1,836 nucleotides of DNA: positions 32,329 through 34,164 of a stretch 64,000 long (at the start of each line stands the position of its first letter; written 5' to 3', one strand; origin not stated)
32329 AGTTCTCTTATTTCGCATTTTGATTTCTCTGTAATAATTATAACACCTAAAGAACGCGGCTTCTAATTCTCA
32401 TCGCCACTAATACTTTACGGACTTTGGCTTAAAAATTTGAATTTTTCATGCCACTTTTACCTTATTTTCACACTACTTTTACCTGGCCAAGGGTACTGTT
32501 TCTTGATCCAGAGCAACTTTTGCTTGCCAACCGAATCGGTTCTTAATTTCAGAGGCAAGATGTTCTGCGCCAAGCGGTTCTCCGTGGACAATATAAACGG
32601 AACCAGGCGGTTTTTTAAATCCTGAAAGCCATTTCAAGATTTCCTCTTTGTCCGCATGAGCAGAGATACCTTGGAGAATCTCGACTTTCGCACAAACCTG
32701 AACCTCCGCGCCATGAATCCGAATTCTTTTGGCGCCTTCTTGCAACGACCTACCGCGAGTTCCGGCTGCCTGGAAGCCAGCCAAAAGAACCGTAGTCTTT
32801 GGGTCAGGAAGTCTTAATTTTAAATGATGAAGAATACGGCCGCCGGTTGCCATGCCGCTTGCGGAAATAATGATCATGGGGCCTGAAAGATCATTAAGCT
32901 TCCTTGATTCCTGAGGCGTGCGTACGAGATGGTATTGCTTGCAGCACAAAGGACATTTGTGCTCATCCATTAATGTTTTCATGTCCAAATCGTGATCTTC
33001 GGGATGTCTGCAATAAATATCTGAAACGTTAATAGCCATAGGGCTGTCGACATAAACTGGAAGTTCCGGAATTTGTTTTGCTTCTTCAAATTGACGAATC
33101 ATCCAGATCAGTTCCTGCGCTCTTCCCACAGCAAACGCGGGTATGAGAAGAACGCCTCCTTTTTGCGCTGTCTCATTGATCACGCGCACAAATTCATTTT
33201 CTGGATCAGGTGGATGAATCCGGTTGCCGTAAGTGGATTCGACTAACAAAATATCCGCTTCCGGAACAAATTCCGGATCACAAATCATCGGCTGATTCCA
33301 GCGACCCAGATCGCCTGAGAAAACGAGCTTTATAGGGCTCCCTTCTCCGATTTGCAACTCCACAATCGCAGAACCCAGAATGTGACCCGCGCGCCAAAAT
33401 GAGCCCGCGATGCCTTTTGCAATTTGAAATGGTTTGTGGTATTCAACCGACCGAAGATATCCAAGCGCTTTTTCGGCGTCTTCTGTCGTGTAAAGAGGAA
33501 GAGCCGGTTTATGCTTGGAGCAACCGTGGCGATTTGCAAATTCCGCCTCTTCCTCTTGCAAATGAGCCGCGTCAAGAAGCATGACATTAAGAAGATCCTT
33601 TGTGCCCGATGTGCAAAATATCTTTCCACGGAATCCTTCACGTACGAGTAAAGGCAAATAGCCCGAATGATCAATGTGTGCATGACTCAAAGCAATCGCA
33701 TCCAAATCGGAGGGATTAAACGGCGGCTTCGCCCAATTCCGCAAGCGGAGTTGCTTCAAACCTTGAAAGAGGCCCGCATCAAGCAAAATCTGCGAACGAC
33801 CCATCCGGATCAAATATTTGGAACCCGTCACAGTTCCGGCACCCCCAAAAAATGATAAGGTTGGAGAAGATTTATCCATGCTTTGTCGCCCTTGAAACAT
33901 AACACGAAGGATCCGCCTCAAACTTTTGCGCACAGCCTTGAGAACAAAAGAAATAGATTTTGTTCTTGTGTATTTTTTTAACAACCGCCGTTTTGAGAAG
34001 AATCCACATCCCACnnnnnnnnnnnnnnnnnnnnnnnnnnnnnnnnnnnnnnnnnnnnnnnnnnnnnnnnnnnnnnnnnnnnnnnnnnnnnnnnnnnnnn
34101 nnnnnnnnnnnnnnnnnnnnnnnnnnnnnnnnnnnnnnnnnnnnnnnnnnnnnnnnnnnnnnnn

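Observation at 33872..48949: LOG-family Rossmann domain fused to a YHS domain, plus two further YHS-like proteins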

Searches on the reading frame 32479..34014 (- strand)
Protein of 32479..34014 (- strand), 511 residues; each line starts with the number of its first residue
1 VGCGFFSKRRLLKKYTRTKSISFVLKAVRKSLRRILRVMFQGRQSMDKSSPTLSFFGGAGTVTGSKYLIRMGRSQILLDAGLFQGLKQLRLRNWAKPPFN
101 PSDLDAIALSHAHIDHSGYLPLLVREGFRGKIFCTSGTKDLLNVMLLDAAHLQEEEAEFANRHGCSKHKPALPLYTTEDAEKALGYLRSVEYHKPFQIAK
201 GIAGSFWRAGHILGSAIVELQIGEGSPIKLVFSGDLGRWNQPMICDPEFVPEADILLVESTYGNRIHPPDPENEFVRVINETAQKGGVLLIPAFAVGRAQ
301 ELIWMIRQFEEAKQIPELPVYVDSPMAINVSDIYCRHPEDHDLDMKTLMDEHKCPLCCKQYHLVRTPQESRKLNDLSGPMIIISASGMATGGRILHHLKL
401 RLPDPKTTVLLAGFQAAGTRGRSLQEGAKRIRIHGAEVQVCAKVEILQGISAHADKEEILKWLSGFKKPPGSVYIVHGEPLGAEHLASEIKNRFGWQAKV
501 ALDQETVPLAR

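Call 3: search_protein_families(library=pfam, proteins=[window:32479-34014:-], max_evalue=0.1)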
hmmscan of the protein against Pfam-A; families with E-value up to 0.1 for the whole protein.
window:32479-34014:- (511 aa): 5 families
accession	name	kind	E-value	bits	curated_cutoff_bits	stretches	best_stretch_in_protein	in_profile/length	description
PF10996.14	Beta-Casp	-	6.2e-38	130.4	27.7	1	299-424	1-120/120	Beta-Casp domain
PF07521.17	RMMBL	-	1.1e-15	57.8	21.6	1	438-500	2-62/63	Zn-dependent metallo-hydrolase RNA specificity domain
PF12706.13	Lactamase_B_2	-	6.3e-08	32.9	27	1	76-168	3-93/200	Beta-lactamase superfamily domain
PF00753.33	Lactamase_B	-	7.6e-07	29.7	22.7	1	67-126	9-66/196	Metallo-beta-lactamase superfamily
PF16661.11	Lactamase_B_6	-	1.2e-06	28.5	27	1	68-221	1-150/193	Metallo-beta-lactamase superfamily domain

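Call 4: search_protein_families(library=ncbifam, proteins=[window:32479-34014:-], max_evalue=0.1)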
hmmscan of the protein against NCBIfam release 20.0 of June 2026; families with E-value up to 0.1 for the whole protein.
window:32479-34014:- (511 aa): 24 families
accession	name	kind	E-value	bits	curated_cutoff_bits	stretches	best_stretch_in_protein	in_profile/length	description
NF045584.1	cas14_MBL_CASP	equivalog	1.8e-114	383.4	800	1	53-491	3-425/612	type VII CRISPR-associated protein Cas14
TIGR03675.1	arCOG00543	equivalog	1.3e-89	301.1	580.2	1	27-507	152-628/631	beta-CASP ribonuclease aCPSF1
TIGR04122.1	Xnuc_lig_assoc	equivalog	1.9e-12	46.7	325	1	188-311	65-187/326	ligase-associated DNA damage response exonuclease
NF033105.1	bla_subclass_B3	equivalog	1.3e-06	27.9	240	1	60-126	19-84/257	subclass B3 metallo-beta-lactamase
NF040644.1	blaPAM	exception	0.00018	20.8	615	1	60-124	53-116/287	PAM family subclass B3 metallo-beta-lactamase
NF033185.1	B3_Acin_new2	exception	0.00026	20.3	625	1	60-123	47-109/285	putative subclass B3 metallo-beta-lactamase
NF033106.1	blaL1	exception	0.00042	19.3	560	1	65-125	60-119/290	L1 family subclass B3 metallo-beta-lactamase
NF008887.0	PRK11921.1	equivalog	0.00043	19.3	635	1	66-143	37-111/396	anaerobic nitric oxide reductase flavorubredoxin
NF000439.2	blaAIM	exception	0.00073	19.2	675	1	60-158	54-150/303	AIM family subclass B3 metallo-beta-lactamase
NF000438.2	blaPOM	exception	0.00073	18.8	610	1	60-121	53-113/286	POM family subclass B3 metallo-beta-lactamase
NF040874.1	blaPJM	exception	0.0016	18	630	1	60-122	54-115/301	PJM family subclass B3 metallo-beta-lactamase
TIGR02651.1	RNase_Z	equivalog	0.0018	17.4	292.95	1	67-139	21-93/302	ribonuclease Z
NF033184.1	B3_Acin_new1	exception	0.0025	17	580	1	60-121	45-105/283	putative subclass B3 metallo-beta-lactamase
NF012140.0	blaBJP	exception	0.0037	16.1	600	1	60-121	51-111/294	BJP family subclass B3 metallo-beta-lactamase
NF012101.1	blaGOB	exception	0.0076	15.6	560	1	60-126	48-113/290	GOB family subclass B3 metallo-beta-lactamase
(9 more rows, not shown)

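Call 51: search_solved_structures(query=window:32479-33879:-, max_evalue=1e-10)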
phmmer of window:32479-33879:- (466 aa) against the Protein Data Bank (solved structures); distinct sequences matched with E-value up to 1e-10: 26.
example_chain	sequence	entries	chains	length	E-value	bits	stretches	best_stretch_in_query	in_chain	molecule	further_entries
2dkf_A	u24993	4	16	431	8.1e-82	278.7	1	11-435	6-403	metallo-beta-lactamase superfamily protein | Ribonuclease TTHA0252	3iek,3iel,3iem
3idz_A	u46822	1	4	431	3e-81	276.8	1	11-435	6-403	Ribonuclease TTHA0252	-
3ie2_A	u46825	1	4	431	4.3e-81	276.3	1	11-422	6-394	Ribonuclease TTHA0252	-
3ie0_A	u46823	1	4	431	5.4e-81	275.9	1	11-435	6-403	Ribonuclease TTHA0252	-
3ie1_A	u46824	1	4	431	1.8e-80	274.3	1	11-435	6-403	Ribonuclease TTHA0252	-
3a4y_A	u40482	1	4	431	1.8e-80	274.2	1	11-435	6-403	Ribonuclease TTHA0252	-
2xr1_A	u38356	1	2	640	9.7e-62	212.5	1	10-464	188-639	CLEAVAGE AND POLYADENYLATION SPECIFICITY FACTOR 100 KD SUBUNIT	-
8yhd_H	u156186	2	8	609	5.7e-61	209.9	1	8-445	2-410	a protein | Cas14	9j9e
2ycb_A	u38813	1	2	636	1.2e-60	208.9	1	8-463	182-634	CLEAVAGE AND POLYADENYLATION SPECIFICITY FACTOR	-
8yhe_H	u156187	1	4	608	2e-59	204.8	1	8-445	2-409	protein structure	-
21bh_H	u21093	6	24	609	1.8e-58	201.7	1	8-445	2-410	a protein | Protein structure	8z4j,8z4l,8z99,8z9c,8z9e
3af5_A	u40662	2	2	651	1.5e-56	195.4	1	16-462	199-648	Putative uncharacterized protein PH1404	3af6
9bct_J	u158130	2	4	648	4.9e-52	180.5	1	11-455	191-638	Transcription termination factor FttA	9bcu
6q55_A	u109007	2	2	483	2.3e-41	145.3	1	27-446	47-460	Cleavage and Polyadenylation Specificity Factor 3 (CPSF3) | Cleavage and Polyadenylation Specificity Factor 3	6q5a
6i1d_A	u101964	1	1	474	2.6e-40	141.8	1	6-449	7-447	Endoribonuclease YSH1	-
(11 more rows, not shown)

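Call 65: search_solved_structures(query=window:32479-33879:-, max_evalue=1e-50, show_alignments=2)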
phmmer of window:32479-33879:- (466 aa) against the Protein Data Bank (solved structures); distinct sequences matched with E-value up to 1e-50: 13.
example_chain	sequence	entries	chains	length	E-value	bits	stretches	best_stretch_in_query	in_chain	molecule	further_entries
2dkf_A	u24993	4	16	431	8.1e-82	278.7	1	11-435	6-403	metallo-beta-lactamase superfamily protein | Ribonuclease TTHA0252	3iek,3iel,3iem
3idz_A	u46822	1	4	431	3e-81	276.8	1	11-435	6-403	Ribonuclease TTHA0252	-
3ie2_A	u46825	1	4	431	4.3e-81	276.3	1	11-422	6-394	Ribonuclease TTHA0252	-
3ie0_A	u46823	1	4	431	5.4e-81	275.9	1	11-435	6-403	Ribonuclease TTHA0252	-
3ie1_A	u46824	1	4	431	1.8e-80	274.3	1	11-435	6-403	Ribonuclease TTHA0252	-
3a4y_A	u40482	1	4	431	1.8e-80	274.2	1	11-435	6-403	Ribonuclease TTHA0252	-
2xr1_A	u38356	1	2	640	9.7e-62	212.5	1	10-464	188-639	CLEAVAGE AND POLYADENYLATION SPECIFICITY FACTOR 100 KD SUBUNIT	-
8yhd_H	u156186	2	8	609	5.7e-61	209.9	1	8-445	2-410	a protein | Cas14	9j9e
2ycb_A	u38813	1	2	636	1.2e-60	208.9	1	8-463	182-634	CLEAVAGE AND POLYADENYLATION SPECIFICITY FACTOR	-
8yhe_H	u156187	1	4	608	2e-59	204.8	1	8-445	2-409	protein structure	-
21bh_H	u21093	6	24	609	1.8e-58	201.7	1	8-445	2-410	a protein | Protein structure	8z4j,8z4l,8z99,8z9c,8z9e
3af5_A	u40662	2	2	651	1.5e-56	195.4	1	16-462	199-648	Putative uncharacterized protein PH1404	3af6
9bct_J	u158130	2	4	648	4.9e-52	180.5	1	11-455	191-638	Transcription termination factor FttA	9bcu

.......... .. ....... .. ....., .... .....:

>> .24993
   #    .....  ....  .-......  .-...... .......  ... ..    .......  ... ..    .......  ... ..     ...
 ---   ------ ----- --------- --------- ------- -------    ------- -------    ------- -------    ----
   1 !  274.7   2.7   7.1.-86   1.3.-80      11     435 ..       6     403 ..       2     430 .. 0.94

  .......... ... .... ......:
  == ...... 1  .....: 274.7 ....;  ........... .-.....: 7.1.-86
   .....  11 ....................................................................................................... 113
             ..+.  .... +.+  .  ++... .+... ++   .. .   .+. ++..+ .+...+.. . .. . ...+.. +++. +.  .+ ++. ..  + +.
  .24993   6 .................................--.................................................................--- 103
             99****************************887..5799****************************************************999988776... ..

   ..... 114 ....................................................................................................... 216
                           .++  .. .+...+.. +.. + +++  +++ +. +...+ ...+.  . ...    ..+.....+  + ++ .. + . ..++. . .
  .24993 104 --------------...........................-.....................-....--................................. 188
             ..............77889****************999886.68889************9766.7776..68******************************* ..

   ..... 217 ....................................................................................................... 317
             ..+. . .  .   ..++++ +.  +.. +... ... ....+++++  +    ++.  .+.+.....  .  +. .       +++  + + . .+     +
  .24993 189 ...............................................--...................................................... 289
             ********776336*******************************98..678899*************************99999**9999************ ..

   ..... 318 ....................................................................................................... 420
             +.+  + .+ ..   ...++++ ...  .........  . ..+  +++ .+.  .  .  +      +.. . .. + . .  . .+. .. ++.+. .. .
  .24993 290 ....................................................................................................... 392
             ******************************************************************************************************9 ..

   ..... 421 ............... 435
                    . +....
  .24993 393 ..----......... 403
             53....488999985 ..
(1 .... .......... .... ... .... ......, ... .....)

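Call 68: search_protein_families(library=padloc, proteins=[window:32479-33879:-], max_evalue=0.01)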
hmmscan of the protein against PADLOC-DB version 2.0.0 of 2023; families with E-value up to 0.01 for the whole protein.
window:32479-33879:- (466 aa): 0 families
